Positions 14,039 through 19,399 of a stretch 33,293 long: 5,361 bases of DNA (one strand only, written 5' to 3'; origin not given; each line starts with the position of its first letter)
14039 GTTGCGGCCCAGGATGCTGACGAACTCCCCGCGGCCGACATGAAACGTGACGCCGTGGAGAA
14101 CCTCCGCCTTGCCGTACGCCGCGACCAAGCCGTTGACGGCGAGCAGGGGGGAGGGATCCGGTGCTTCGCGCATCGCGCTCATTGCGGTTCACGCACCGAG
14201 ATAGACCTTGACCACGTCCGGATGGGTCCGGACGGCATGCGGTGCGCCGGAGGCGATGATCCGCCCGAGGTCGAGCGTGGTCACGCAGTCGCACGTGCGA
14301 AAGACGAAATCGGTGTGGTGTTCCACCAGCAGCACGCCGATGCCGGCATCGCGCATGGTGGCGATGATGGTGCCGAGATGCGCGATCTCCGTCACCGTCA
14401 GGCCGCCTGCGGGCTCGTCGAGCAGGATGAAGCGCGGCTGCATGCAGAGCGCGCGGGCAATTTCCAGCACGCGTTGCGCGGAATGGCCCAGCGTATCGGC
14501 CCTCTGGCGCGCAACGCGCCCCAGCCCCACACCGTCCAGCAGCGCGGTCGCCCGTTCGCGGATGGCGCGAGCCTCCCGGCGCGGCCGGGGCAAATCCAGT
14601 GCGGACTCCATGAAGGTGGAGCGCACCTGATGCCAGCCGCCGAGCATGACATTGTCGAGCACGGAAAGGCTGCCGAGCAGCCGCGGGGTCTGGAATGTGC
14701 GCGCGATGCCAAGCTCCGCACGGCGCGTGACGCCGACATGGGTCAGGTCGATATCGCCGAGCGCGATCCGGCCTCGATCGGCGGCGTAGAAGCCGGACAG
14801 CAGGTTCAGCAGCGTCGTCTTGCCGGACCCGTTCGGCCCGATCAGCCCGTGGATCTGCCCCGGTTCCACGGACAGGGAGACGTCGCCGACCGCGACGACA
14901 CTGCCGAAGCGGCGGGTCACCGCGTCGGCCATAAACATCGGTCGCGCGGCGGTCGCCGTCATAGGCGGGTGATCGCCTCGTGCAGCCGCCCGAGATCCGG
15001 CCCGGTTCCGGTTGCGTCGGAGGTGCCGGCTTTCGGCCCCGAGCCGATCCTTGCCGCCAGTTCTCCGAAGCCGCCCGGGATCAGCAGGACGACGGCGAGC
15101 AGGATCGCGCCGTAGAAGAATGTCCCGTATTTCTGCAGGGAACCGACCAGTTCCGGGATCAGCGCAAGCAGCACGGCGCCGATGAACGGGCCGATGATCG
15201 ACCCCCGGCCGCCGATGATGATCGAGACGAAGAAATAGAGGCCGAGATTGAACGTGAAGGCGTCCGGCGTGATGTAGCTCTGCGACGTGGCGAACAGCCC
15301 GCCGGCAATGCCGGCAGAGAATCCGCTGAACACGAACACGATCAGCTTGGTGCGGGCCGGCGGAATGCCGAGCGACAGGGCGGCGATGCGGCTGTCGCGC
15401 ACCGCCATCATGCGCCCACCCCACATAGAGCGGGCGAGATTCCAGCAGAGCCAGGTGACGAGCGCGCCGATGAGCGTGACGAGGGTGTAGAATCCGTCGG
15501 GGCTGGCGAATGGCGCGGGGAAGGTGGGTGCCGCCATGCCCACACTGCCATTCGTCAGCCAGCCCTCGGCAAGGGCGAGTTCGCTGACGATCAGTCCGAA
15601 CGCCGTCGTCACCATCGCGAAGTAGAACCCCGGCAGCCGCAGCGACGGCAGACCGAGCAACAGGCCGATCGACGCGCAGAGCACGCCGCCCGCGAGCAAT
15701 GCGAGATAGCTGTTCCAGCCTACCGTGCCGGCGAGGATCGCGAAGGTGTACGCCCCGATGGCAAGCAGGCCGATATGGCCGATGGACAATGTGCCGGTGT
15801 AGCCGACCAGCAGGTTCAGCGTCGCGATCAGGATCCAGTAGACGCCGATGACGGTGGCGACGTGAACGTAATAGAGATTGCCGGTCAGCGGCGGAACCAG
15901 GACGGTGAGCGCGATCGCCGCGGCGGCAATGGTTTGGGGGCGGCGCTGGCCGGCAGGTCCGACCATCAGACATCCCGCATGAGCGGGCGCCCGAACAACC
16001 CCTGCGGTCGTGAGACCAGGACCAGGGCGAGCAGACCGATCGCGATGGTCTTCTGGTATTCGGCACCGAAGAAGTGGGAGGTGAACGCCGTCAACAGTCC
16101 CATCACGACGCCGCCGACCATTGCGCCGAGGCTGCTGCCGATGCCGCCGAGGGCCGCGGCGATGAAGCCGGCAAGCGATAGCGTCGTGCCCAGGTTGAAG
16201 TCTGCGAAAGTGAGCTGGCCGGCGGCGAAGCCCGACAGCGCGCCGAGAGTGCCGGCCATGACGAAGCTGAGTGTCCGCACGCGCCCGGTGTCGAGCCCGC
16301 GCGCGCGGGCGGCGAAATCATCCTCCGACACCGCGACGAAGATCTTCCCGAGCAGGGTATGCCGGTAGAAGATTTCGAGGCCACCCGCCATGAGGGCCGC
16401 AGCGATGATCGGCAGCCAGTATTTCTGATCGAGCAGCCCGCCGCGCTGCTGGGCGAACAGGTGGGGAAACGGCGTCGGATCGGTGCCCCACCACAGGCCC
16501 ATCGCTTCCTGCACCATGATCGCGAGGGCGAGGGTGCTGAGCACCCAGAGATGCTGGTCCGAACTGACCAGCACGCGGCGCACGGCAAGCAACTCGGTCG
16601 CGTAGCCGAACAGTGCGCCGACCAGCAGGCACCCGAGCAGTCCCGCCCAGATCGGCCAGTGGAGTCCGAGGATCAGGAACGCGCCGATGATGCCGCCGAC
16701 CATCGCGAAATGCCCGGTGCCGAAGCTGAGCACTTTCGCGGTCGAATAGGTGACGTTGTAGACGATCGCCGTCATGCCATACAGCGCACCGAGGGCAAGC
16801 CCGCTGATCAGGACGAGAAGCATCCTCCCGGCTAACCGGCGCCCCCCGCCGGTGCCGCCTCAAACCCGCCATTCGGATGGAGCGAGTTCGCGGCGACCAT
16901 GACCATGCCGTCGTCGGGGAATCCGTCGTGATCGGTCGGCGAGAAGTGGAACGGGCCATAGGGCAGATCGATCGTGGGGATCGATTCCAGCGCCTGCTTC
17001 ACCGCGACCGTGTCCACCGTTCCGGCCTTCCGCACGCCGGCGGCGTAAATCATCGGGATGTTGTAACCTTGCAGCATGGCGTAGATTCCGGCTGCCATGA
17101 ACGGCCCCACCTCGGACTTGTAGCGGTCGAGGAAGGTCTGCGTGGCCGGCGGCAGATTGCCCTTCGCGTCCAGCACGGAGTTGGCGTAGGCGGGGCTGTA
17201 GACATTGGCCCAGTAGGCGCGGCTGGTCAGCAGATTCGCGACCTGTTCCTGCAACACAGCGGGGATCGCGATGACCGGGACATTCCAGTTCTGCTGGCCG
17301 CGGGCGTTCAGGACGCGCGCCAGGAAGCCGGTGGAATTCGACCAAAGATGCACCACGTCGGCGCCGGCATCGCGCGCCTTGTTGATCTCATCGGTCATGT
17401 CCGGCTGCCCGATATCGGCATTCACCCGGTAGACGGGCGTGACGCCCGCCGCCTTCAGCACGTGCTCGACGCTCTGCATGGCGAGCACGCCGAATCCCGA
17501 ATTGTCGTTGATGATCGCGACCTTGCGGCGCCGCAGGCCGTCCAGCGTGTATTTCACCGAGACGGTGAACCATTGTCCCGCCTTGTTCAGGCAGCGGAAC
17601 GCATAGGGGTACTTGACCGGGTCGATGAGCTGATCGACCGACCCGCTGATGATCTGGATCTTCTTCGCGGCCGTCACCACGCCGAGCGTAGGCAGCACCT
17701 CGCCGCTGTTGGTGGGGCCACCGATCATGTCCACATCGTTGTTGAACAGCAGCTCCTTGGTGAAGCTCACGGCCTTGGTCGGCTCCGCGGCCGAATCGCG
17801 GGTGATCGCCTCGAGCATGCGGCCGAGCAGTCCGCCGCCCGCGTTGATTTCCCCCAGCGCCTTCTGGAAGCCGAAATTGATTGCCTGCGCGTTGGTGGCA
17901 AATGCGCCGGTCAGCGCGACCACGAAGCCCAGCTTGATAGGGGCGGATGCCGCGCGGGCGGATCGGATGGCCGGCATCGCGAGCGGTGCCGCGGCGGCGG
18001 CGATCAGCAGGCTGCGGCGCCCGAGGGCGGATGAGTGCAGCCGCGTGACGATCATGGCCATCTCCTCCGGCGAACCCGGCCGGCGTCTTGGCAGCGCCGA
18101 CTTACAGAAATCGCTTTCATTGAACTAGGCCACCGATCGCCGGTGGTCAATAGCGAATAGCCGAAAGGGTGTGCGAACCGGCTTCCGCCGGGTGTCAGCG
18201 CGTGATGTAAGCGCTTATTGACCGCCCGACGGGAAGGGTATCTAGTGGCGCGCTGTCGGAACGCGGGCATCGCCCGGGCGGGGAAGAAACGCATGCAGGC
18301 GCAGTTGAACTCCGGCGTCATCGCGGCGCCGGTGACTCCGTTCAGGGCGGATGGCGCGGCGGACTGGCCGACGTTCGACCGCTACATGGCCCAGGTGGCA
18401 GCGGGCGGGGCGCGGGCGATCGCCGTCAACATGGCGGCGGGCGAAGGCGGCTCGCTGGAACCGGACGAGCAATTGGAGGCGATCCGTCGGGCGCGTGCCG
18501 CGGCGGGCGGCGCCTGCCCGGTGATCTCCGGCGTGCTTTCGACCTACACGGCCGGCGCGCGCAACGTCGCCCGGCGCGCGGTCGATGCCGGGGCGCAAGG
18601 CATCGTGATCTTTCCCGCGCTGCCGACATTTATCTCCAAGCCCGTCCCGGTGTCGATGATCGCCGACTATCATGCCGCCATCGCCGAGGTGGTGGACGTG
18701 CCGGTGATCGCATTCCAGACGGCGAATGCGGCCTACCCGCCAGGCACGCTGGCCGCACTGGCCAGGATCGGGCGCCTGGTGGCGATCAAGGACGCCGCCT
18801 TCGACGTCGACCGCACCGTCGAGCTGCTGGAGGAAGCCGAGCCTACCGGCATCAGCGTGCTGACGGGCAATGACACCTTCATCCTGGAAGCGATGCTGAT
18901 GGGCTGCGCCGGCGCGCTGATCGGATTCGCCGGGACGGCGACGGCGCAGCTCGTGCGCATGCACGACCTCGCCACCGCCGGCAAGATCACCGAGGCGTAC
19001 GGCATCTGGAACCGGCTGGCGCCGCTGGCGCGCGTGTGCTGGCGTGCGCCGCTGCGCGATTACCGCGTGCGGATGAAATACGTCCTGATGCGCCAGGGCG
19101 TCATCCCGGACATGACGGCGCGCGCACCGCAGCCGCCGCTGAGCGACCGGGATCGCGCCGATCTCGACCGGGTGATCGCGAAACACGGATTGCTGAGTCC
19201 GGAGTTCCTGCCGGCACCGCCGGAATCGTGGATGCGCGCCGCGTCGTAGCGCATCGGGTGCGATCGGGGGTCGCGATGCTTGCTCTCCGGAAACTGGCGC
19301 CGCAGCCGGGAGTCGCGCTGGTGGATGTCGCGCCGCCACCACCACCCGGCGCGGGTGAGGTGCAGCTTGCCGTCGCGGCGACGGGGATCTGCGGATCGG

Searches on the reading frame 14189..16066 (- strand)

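Call 73: search_protein_families(library=pfam, proteins=[window:14189-16066:-], max_evalue=0.000001)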
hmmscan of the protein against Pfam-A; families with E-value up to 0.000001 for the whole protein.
window:14189-16066:- (625 aa): 2 families
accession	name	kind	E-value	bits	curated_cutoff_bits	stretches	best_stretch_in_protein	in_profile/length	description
PF00005.33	ABC_tran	-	8.6e-27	94.8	25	1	395-553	3-136/137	ABC transporter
PF12399.14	BCA_ABC_TP_C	-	6.4e-07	29.3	25.5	1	602-625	1-24/27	Branched-chain amino acid ATP-binding cassette transporter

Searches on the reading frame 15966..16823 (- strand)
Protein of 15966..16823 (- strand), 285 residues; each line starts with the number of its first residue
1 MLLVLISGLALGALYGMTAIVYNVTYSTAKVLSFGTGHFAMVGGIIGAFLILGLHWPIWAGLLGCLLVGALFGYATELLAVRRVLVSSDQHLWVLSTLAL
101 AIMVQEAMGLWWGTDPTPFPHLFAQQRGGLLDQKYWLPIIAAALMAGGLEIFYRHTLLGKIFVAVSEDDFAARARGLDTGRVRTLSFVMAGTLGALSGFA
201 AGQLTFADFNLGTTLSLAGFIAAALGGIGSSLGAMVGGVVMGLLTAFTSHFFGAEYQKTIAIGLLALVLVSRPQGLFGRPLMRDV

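Call 73: search_protein_families(library=pfam, proteins=[window:15966-16823:-], max_evalue=0.000001)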
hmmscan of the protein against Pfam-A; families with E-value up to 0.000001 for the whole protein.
window:15966-16823:- (285 aa): 1 family
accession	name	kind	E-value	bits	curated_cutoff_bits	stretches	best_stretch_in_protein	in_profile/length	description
PF02653.21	BPD_transp_2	-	1.4e-25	90.4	26.8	1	5-269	2-269/269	Branched-chain amino acid transport system / permease component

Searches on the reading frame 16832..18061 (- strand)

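Call 73: search_protein_families(library=pfam, proteins=[window:16832-18061:-], max_evalue=0.000001)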
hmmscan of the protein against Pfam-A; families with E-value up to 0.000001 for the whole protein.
window:16832-18061:- (409 aa): 3 families
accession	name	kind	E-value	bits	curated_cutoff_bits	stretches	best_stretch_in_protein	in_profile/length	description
PF13458.12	Peripla_BP_6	-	3.8e-51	175.2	31.7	1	41-387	1-334/343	Periplasmic binding protein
PF13433.12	Peripla_BP_5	-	8.6e-16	58.4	27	1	42-116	1-75/363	Periplasmic binding protein domain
PF01094.35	ANF_receptor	-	3.6e-10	39.9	25.4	1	65-253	6-196/353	Receptor family ligand binding region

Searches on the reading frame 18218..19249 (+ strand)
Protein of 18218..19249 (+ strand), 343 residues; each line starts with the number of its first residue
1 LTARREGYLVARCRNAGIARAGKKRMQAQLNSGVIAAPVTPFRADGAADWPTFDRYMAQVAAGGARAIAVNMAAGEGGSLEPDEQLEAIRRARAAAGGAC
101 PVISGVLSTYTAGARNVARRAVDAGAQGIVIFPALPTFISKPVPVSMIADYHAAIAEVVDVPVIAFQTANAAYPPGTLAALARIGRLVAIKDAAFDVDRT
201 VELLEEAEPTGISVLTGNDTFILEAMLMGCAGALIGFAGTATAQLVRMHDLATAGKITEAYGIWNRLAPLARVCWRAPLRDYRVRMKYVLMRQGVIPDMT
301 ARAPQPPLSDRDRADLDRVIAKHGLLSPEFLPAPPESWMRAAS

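Call 73: search_protein_families(library=pfam, proteins=[window:18218-19249:+], max_evalue=0.000001)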
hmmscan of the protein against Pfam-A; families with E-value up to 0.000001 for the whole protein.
window:18218-19249:+ (343 aa): 1 family
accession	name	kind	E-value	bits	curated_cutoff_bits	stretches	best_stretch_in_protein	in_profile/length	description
PF00701.28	DHDPS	-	5.1e-33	114.5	22.1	1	32-321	3-287/289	Dihydrodipicolinate synthetase family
